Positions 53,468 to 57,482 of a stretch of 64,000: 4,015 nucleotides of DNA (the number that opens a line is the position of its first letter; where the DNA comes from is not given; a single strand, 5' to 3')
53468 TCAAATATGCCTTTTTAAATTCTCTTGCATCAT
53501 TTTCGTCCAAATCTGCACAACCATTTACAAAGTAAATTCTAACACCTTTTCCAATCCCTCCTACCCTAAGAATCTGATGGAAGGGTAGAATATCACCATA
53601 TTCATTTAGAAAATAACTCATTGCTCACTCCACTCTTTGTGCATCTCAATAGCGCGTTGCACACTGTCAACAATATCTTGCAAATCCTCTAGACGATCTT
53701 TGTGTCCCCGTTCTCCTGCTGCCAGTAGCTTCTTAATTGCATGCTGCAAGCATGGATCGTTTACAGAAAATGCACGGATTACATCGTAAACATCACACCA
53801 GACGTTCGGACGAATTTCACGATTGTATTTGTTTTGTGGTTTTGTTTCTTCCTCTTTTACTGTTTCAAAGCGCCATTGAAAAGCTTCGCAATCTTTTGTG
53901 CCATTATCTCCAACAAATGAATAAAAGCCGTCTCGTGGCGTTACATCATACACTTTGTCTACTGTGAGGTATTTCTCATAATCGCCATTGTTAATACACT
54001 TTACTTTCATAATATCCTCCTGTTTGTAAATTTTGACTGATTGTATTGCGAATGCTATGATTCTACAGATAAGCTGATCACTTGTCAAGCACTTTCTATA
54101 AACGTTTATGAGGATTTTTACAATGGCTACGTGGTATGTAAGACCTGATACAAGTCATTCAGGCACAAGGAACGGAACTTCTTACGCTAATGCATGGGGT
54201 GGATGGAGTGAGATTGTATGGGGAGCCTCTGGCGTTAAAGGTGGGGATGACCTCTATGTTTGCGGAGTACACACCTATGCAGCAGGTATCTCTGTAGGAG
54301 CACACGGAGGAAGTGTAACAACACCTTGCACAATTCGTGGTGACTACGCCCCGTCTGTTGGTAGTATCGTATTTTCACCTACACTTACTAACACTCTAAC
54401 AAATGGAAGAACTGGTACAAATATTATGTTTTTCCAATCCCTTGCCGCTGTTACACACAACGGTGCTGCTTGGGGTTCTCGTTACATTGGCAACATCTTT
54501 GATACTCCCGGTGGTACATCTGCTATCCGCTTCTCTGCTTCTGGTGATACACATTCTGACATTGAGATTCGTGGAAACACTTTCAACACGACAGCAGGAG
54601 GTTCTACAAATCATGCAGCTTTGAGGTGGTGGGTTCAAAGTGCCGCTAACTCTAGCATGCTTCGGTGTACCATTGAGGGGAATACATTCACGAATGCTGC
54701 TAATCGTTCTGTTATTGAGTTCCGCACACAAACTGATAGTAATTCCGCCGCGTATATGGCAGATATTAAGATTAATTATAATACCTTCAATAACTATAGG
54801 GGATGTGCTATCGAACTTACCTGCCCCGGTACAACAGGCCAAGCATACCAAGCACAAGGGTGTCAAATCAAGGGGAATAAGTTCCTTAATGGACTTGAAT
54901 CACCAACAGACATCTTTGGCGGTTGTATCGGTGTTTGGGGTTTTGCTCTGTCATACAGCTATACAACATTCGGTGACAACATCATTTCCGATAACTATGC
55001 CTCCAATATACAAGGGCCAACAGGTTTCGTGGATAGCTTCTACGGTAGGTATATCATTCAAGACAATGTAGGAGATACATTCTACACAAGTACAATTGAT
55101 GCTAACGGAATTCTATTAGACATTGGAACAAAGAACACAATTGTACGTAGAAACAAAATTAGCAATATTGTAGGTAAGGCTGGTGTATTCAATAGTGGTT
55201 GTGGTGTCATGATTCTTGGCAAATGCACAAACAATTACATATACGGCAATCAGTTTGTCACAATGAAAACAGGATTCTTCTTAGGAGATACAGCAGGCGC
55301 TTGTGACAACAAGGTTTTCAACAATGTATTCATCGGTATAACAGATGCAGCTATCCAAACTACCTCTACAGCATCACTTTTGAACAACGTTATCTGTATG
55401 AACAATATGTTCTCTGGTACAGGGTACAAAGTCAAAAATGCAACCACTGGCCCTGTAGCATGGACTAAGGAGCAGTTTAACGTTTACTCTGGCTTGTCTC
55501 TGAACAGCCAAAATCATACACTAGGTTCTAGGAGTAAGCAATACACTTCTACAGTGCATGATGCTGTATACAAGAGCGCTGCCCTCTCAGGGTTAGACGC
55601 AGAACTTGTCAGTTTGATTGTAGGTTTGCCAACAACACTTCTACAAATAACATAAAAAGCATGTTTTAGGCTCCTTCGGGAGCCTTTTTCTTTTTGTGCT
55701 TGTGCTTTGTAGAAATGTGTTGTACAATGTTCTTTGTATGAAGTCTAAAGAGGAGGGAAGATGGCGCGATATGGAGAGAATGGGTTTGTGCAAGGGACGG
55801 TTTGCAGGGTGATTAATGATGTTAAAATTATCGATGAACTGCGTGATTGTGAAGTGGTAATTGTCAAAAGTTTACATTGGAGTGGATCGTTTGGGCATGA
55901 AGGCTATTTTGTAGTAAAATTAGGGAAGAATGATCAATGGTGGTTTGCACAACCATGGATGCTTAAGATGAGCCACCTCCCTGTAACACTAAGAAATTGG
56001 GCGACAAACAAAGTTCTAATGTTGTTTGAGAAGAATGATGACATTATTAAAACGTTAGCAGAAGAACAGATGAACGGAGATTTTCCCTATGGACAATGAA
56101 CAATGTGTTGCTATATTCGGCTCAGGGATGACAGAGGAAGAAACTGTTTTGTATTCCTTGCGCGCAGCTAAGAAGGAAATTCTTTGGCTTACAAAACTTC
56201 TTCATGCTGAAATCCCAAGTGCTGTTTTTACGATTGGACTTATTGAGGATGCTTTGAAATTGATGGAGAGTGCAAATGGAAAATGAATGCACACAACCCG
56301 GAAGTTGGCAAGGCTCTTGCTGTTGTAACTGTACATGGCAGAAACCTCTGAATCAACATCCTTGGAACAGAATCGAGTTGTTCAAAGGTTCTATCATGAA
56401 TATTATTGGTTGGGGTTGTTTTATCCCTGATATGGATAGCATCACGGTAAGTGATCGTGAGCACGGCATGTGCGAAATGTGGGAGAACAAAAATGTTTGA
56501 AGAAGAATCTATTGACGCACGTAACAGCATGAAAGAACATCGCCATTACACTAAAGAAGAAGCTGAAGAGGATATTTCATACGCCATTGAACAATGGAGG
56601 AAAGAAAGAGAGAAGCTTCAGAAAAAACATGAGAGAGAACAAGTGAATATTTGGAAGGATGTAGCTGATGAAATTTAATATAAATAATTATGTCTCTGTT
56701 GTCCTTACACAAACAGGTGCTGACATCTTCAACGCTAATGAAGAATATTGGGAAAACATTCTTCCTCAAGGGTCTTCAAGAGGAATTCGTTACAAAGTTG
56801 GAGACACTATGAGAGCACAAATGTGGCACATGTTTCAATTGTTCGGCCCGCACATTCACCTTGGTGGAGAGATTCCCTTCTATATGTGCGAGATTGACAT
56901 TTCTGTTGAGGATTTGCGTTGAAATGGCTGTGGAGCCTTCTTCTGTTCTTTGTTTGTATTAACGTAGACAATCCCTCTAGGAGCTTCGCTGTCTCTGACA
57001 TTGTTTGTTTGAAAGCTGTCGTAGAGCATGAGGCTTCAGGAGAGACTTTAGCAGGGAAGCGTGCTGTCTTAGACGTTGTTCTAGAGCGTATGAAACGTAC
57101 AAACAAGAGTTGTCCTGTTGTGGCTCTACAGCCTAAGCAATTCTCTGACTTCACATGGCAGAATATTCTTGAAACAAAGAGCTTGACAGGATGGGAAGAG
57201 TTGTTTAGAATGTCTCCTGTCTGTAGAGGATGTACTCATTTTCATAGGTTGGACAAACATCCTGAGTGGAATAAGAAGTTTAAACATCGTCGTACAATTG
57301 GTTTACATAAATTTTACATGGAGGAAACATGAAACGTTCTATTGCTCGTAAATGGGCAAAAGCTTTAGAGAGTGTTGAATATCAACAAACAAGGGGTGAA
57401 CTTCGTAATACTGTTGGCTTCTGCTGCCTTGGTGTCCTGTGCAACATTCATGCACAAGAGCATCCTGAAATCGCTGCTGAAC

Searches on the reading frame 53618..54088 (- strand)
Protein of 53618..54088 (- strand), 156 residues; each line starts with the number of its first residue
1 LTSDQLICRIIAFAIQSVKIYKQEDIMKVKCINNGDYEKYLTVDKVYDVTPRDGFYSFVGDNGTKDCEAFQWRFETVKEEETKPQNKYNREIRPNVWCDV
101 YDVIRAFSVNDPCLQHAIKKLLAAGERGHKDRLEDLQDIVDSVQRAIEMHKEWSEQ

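Call 75: search_protein_families(library=pfam, proteins=[window:53618-54088:-], max_evalue=0.001)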
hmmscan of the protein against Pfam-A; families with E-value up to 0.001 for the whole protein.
window:53618-54088:- (156 aa): 0 families

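Call 76: search_protein_families(library=phrogs, proteins=[window:53618-54088:-], max_evalue=0.001)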
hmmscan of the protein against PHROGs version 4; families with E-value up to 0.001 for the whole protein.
window:53618-54088:- (156 aa): 8 families
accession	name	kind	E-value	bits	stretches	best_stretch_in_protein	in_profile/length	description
phrog_2452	-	unknown function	2.8e-36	126.7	1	59-152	136-218/235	-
phrog_18443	-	unknown function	3e-22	80.3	1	92-152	191-251/253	-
phrog_13223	-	unknown function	3.1e-22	80.4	1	77-152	164-239/243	-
phrog_35158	-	unknown function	2.4e-20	74.1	1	78-149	138-208/209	-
phrog_23361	-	unknown function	1e-17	65.7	1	80-151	96-175/181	-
phrog_17613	-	other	3e-15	57.8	1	77-151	163-241/246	ATPase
phrog_25460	-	unknown function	9e-05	23.3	1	73-152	69-142/144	-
phrog_3523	-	unknown function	0.00054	20.4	1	24-65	141-182/315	-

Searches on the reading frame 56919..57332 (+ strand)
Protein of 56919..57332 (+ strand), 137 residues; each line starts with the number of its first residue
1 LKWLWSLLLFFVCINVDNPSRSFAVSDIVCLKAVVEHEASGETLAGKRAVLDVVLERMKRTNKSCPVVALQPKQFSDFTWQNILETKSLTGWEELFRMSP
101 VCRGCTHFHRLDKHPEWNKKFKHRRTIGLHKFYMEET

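Call 75: search_protein_families(library=pfam, proteins=[window:56919-57332:+], max_evalue=0.001)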
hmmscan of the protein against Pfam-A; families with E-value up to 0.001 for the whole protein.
window:56919-57332:+ (137 aa): 1 family
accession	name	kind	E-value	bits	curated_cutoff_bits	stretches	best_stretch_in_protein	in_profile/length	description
PF07486.17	Hydrolase_2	-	7.6e-09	36.5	27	1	41-133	1-100/100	Cell Wall Hydrolase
